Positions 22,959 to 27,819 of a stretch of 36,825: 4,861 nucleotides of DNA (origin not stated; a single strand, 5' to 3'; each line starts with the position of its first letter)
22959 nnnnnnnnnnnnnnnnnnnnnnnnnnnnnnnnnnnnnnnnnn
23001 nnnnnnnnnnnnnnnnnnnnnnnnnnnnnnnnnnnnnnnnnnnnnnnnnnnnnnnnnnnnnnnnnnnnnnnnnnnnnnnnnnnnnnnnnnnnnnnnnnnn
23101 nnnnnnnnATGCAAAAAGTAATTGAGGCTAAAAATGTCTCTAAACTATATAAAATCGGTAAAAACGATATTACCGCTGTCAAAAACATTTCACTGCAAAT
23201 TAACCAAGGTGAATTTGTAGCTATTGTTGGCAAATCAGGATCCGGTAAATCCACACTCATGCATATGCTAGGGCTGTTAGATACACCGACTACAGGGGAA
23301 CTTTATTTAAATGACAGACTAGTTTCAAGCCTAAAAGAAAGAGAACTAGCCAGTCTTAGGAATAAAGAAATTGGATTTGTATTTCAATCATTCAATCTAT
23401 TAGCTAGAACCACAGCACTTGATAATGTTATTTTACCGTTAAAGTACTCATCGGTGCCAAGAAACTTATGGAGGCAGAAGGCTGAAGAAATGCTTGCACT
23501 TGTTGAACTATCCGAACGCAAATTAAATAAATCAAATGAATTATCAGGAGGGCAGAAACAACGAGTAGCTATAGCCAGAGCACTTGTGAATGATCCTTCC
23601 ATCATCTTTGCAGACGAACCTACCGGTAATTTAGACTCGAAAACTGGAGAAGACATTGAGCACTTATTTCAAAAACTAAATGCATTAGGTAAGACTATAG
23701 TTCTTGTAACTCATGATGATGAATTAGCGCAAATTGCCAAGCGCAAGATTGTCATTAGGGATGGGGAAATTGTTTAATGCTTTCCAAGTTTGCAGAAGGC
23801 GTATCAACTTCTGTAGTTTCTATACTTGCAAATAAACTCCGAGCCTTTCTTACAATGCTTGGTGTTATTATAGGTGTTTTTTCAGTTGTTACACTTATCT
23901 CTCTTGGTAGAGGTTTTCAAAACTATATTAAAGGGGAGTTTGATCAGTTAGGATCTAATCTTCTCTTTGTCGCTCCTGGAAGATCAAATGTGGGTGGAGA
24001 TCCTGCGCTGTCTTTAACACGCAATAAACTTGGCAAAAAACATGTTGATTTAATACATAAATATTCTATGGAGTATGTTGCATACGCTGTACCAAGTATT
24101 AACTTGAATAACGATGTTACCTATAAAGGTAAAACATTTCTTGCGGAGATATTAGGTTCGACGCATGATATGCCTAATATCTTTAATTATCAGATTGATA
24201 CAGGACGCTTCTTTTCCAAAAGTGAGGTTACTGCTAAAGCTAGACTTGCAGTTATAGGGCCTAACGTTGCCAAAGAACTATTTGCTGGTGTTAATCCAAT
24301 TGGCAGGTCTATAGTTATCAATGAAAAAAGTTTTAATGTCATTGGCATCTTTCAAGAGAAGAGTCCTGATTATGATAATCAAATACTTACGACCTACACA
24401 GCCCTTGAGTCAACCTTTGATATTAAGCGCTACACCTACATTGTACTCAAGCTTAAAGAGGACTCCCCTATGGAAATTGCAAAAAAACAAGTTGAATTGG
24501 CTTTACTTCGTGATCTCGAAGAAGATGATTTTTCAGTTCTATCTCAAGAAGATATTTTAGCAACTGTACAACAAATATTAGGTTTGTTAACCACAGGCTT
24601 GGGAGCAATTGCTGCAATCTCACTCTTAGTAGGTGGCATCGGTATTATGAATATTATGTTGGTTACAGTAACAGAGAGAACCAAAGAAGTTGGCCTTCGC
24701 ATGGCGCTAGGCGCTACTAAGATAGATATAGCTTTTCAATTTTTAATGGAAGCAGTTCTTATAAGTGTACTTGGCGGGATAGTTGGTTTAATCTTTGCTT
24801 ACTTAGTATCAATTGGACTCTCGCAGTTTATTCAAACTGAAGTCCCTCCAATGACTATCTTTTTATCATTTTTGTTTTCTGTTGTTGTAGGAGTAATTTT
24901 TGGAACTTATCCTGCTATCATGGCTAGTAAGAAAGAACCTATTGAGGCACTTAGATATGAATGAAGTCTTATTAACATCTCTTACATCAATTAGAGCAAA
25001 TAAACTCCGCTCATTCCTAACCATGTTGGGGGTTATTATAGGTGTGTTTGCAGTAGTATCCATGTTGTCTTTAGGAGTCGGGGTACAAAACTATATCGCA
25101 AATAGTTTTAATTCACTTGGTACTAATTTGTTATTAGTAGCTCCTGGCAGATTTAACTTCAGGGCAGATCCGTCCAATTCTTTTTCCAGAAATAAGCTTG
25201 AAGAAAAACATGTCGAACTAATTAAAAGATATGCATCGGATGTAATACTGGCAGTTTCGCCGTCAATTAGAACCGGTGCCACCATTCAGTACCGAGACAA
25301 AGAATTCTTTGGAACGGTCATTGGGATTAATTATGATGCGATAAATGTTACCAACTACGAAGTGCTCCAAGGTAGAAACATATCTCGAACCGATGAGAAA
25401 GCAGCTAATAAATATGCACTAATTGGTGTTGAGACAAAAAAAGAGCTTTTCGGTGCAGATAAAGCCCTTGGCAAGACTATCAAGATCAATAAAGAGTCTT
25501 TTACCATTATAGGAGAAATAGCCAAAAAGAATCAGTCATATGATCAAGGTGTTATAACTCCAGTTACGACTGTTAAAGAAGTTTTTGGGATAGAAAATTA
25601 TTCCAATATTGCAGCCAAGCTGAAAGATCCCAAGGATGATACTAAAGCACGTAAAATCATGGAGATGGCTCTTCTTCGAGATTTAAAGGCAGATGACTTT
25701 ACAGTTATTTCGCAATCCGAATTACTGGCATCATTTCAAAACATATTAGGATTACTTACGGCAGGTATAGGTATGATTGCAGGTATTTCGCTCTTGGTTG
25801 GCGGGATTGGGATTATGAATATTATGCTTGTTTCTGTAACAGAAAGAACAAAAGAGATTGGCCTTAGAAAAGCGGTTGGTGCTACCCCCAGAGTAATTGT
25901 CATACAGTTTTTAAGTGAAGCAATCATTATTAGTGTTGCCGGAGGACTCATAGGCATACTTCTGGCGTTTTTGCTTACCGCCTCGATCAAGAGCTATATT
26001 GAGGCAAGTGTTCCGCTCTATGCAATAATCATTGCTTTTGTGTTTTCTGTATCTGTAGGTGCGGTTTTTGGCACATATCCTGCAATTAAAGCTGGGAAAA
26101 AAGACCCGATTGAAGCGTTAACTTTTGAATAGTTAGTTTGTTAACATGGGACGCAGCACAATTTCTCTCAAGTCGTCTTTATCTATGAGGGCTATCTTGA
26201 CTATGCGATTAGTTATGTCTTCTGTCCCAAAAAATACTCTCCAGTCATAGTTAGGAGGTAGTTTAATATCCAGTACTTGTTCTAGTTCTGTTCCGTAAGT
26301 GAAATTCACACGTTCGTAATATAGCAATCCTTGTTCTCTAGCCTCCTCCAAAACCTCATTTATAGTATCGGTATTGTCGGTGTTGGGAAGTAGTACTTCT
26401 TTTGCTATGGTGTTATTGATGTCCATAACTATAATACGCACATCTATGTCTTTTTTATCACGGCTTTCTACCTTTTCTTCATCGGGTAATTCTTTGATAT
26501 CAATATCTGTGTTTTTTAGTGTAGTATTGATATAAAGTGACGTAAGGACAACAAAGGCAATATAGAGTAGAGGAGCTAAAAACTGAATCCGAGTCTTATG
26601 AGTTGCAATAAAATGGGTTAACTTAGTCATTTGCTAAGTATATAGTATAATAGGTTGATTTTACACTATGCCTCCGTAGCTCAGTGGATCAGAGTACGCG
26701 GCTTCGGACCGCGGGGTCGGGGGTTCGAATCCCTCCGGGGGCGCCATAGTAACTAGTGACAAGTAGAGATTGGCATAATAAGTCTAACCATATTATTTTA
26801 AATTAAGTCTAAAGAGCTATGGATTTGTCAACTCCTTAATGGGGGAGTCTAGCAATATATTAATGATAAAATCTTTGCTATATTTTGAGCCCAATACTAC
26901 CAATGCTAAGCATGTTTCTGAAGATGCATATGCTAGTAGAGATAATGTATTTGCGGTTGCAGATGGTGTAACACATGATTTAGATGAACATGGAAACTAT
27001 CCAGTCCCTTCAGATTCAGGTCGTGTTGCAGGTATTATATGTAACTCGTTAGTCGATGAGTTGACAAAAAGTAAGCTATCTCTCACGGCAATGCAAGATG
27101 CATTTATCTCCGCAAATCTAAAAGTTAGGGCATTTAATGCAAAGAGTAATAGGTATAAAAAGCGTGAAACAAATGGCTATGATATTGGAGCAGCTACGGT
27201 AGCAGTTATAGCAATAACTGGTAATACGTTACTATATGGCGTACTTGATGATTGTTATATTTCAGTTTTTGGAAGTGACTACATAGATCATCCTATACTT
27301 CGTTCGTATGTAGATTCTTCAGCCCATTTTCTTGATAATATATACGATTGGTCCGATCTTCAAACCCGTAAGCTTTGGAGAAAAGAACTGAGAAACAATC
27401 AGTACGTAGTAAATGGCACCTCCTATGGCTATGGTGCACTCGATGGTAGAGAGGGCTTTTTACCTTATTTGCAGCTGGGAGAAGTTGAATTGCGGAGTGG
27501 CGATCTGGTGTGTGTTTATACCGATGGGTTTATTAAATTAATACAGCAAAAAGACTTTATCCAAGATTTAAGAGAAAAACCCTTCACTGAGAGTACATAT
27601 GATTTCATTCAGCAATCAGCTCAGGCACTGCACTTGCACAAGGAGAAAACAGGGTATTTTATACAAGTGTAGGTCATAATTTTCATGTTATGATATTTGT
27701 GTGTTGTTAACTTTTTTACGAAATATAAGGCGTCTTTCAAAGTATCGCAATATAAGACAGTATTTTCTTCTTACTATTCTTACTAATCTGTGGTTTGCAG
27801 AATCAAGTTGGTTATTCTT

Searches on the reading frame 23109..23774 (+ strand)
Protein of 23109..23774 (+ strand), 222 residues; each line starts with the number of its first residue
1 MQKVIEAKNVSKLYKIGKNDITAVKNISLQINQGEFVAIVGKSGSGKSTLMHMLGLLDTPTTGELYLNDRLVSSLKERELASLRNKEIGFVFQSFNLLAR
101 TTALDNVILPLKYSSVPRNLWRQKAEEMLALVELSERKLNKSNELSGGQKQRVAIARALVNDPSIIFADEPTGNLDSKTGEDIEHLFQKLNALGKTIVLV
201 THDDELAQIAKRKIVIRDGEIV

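Call 86: search_protein_families(library=pfam, proteins=[window:23109-23774:+], max_evalue=0.0001)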
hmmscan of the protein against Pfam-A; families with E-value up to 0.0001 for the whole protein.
window:23109-23774:+ (222 aa): 3 families
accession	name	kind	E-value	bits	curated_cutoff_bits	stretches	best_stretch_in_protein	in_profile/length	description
PF00005.33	ABC_tran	-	2.8e-34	119.1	25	1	24-172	1-136/137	ABC transporter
PF02463.25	SMC_N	-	1.6e-05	24.9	40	0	33-214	23-209/220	RecF/RecN/SMC N terminal domain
PF13304.12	AAA_21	-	1.8e-05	25.4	27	0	36-86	1-54/304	AAA domain, putative AbiEii toxin, Type IV TA system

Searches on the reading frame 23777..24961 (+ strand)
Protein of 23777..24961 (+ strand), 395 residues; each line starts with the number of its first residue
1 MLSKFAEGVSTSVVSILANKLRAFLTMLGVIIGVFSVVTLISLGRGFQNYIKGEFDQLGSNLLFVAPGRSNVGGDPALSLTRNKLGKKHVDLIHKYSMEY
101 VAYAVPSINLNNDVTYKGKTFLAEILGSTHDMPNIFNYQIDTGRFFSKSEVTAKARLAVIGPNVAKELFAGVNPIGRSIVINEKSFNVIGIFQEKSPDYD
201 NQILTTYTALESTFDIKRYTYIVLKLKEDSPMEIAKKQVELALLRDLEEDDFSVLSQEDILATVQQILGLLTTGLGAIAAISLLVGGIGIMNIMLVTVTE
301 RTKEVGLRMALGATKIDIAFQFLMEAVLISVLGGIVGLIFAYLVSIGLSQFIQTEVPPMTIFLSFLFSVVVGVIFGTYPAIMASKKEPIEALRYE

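Call 86: search_protein_families(library=pfam, proteins=[window:23777-24961:+], max_evalue=0.0001)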
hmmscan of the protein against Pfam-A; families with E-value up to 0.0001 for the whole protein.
window:23777-24961:+ (395 aa): 2 families
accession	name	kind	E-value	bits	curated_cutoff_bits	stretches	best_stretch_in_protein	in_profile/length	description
PF12704.14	MacB_PCD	-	1.4e-40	140.2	27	1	24-240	2-205/207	MacB-like periplasmic core domain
PF02687.27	FtsX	-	7.6e-21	74.8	25.5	1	277-388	2-120/120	FtsX-like permease C-terminal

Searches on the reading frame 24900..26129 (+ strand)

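Call 86: search_protein_families(library=pfam, proteins=[window:24900-26129:+], max_evalue=0.0001)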
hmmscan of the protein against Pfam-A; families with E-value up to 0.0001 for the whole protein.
window:24900-26129:+ (410 aa): 2 families
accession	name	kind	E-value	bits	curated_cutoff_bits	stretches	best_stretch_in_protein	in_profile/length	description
PF12704.14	MacB_PCD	-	1.5e-40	140.2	27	1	38-254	1-204/207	MacB-like periplasmic core domain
PF02687.27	FtsX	-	1.5e-20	73.9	25.5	1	292-403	2-120/120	FtsX-like permease C-terminal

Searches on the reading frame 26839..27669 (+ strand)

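Call 86: search_protein_families(library=pfam, proteins=[window:26839-27669:+], max_evalue=0.0001)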
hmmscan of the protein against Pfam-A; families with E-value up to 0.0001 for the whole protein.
window:26839-27669:+ (277 aa): 1 family
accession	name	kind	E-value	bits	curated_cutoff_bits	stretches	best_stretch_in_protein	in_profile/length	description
PF13672.11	PP2C_2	-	7.2e-08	32.7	24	1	27-255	12-190/209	Protein phosphatase 2C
